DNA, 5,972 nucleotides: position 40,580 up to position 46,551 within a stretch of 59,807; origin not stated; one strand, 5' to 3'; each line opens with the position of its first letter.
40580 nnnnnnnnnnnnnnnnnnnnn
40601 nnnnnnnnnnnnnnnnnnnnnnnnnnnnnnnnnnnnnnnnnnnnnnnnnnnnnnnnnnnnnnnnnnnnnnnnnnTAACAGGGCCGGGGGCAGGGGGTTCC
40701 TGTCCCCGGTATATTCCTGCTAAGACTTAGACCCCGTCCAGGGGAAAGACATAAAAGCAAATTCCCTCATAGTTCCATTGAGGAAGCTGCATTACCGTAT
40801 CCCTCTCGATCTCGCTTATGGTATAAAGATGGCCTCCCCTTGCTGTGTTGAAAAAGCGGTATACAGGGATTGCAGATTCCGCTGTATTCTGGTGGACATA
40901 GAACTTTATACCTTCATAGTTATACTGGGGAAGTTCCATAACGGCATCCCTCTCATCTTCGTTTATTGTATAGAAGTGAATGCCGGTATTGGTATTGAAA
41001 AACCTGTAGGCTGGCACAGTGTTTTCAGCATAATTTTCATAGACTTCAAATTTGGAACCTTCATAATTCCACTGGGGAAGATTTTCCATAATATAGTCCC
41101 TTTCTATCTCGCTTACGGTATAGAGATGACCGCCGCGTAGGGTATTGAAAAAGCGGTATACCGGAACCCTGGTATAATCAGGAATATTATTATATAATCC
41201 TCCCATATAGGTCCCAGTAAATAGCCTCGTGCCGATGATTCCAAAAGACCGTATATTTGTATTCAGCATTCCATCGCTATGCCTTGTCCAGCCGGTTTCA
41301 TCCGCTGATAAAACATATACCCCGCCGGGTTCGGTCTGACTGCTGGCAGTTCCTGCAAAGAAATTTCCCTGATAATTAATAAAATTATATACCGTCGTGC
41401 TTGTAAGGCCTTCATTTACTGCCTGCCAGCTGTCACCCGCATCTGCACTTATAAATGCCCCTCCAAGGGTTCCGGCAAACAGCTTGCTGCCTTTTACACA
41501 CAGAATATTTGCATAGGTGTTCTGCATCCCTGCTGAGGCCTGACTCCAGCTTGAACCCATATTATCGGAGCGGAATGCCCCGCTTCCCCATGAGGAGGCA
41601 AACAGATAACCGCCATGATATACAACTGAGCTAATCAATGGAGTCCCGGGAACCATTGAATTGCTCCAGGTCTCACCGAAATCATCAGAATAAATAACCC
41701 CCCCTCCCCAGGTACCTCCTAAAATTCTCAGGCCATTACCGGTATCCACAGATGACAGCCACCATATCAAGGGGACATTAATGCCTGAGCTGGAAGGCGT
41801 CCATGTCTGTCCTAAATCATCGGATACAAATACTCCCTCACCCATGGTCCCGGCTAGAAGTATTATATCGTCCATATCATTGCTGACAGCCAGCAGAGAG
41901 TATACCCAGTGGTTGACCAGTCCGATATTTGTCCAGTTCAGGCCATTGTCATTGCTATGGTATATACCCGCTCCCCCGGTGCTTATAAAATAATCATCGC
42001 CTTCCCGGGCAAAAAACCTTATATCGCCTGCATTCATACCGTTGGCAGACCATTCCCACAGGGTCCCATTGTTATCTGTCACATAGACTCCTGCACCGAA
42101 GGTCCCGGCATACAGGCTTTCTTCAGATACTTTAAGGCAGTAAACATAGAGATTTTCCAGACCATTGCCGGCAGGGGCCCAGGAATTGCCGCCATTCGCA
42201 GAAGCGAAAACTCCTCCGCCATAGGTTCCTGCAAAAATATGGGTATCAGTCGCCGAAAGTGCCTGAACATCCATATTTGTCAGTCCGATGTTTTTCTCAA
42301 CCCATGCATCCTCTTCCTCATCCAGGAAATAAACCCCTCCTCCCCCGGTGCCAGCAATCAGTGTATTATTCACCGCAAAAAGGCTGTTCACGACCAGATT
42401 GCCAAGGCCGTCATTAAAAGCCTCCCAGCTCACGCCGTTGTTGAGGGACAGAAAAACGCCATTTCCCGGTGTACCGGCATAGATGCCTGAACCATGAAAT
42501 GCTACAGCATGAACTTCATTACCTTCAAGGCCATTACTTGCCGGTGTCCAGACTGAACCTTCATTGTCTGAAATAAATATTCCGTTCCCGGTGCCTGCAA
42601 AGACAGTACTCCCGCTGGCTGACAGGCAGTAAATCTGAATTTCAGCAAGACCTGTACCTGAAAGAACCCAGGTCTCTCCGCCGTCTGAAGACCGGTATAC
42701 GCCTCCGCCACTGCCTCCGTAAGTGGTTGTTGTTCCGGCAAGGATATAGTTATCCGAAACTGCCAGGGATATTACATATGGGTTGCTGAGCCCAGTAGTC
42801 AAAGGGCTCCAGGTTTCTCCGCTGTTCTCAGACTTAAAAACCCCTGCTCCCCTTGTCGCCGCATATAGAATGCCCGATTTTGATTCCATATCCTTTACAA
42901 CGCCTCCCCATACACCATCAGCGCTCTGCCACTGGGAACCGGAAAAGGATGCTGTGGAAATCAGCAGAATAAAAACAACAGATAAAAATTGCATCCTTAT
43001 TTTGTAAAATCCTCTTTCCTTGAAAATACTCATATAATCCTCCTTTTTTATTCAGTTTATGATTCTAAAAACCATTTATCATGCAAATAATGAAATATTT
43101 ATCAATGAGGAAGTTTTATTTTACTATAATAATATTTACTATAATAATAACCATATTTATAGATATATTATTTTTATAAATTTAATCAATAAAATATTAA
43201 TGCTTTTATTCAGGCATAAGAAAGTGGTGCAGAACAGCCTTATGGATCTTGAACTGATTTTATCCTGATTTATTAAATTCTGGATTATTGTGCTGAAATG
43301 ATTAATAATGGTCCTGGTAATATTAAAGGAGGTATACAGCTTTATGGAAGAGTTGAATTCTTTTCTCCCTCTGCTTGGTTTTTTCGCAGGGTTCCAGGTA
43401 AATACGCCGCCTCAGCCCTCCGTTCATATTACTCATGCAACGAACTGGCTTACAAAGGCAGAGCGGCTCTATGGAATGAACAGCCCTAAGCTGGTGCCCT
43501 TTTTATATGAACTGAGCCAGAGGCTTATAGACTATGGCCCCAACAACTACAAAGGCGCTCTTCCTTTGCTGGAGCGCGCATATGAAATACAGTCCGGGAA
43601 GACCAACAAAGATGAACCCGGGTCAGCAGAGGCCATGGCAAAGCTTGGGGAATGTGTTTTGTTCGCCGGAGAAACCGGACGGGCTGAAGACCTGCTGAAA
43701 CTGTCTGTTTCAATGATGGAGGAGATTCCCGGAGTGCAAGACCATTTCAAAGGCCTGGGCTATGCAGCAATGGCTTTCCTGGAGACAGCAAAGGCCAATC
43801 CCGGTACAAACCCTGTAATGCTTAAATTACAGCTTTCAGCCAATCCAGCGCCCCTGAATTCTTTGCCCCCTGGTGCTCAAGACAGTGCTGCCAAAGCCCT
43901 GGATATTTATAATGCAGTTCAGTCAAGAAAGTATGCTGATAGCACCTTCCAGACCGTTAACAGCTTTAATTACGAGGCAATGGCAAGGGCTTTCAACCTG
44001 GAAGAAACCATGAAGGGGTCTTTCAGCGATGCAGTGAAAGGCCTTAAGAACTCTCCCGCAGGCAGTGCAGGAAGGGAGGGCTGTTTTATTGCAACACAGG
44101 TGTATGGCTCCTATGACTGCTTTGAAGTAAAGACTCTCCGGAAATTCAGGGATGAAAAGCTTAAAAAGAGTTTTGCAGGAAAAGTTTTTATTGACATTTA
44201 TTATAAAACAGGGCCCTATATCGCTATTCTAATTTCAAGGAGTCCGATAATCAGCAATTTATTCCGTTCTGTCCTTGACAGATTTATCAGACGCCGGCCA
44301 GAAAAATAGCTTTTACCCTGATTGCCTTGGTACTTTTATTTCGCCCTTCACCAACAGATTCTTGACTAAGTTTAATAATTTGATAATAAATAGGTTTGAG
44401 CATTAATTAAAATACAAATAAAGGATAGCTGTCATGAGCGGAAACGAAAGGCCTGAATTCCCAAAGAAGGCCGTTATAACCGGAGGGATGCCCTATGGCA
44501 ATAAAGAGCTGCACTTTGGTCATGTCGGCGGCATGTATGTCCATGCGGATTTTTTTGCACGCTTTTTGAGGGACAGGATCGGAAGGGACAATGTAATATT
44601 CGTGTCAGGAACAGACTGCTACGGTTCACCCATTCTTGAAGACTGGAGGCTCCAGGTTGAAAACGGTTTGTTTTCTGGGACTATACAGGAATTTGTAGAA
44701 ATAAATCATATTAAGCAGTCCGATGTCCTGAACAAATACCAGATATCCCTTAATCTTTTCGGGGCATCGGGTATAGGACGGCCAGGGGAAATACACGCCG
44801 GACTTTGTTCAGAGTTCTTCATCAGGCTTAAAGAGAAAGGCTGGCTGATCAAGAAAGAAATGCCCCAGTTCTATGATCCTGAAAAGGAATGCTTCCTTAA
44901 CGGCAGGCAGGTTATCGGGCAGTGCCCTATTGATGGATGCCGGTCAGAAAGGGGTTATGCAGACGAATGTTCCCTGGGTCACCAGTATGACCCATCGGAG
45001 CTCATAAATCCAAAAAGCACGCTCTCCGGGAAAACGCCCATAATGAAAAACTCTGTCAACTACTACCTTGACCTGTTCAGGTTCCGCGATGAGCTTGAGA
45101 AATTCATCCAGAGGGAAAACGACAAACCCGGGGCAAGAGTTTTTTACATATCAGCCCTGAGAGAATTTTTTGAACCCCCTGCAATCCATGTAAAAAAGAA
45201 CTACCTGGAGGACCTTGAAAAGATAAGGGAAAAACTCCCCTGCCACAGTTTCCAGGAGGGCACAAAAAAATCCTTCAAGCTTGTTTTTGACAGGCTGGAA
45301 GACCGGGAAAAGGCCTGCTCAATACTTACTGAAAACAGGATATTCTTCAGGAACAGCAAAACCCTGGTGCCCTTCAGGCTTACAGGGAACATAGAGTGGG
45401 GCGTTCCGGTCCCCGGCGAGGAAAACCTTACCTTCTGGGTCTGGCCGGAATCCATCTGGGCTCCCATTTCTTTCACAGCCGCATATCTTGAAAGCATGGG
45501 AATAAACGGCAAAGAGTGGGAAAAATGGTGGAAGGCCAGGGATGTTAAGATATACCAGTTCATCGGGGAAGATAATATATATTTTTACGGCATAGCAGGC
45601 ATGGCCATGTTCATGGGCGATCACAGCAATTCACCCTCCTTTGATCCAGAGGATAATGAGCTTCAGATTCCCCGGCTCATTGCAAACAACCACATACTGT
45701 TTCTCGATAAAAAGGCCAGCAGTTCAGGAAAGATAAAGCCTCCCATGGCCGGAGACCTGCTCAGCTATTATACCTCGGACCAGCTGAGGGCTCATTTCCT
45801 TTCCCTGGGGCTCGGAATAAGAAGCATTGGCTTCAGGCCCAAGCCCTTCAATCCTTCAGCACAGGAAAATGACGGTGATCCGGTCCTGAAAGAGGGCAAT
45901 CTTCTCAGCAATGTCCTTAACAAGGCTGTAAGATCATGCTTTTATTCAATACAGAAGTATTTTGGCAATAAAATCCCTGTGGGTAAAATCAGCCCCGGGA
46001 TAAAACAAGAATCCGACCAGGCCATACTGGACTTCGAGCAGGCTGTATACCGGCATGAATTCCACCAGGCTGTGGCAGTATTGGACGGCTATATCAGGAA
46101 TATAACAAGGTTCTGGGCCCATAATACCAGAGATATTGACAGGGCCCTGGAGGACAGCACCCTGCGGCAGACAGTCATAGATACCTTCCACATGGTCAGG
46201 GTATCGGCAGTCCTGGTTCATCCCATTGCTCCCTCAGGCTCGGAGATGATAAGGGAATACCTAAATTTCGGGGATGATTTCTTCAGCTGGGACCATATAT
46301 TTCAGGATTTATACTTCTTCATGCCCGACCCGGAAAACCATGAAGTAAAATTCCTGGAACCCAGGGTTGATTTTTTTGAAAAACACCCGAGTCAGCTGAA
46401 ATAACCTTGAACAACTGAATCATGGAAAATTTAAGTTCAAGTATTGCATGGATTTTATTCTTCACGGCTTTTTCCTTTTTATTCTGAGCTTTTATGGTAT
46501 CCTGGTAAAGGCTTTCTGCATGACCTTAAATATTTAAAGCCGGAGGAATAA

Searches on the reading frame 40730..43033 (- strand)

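Call 73: search_protein_families(library=pfam, proteins=[window:40730-43033:-], max_evalue=0.0001)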
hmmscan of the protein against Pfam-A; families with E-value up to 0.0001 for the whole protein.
window:40730-43033:- (768 aa): 4 families
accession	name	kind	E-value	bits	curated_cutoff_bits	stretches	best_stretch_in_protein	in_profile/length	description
PF18885.6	DUF5648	-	1.4e-39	135.8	25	1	624-763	1-134/134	Domain of unknown function (DUF5648)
PF02012.26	BNR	-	1.5e-15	55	27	0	447-457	1-11/12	BNR/Asp-box repeat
PF15902.12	Sortilin-Vps10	-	4.1e-15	55.9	33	0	112-182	3-78/446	Sortilin, neurotensin receptor 3,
PF19755.4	DUF6242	-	7.2e-07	29.7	29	0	60-122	162-217/217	Domain of unknown function (DUF6242)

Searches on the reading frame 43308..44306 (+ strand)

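Call 73: search_protein_families(library=pfam, proteins=[window:43308-44306:+], max_evalue=0.0001)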
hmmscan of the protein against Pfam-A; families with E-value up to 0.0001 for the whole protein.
window:43308-44306:+ (333 aa): 2 families
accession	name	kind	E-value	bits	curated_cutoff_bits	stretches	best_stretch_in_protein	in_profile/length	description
PF13424.12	TPR_12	-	8.8e-07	29.5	30.1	1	80-139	18-77/77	Tetratricopeptide repeat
PF14559.12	TPR_19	-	7.3e-05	23.5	25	0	79-131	5-49/68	Tetratricopeptide repeat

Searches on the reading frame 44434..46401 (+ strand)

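Call 73: search_protein_families(library=pfam, proteins=[window:44434-46401:+], max_evalue=0.0001)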
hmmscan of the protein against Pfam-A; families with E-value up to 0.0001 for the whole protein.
window:44434-46401:+ (656 aa): 1 family
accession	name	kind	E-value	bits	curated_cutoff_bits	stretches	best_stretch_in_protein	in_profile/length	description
PF09334.17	tRNA-synt_1g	-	9.3e-67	225.9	20.1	2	14-235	2-209/391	tRNA synthetases class I (M)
